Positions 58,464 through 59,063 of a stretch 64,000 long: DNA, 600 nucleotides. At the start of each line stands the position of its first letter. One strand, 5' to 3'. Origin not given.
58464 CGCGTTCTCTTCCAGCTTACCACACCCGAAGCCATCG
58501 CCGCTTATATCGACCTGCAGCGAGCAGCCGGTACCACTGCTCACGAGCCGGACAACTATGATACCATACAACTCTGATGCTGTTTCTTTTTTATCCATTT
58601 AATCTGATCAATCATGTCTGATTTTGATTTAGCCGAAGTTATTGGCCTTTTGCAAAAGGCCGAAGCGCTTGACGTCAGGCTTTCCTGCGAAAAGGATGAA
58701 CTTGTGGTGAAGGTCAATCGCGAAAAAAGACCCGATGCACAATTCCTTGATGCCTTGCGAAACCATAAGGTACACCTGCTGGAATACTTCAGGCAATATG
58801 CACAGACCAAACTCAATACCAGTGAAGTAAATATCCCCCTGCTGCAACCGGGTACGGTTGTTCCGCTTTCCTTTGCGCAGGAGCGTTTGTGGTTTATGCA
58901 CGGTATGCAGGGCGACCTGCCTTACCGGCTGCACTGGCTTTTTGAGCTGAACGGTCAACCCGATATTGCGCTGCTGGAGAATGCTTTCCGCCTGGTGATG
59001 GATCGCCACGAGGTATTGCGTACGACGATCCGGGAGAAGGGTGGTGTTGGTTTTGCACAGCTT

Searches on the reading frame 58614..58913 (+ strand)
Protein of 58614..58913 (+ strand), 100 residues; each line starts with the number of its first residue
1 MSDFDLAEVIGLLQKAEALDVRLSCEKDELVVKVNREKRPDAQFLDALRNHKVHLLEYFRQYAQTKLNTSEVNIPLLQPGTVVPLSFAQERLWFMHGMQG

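Call 8: search_protein_families(library=pfam, proteins=[window:58614-58913:+], max_evalue=10)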
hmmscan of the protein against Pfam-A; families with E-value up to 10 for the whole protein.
window:58614-58913:+ (100 aa): 2 families
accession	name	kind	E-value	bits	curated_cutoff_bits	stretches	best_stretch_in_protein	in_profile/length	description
PF18563.6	TubC_N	-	0.00051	20.5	26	1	11-61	3-52/52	TubC N-terminal docking domain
PF17886.7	ArsA_HSP20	-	0.026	14.5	22.5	1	16-39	13-36/63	HSP20-like domain found in ArsA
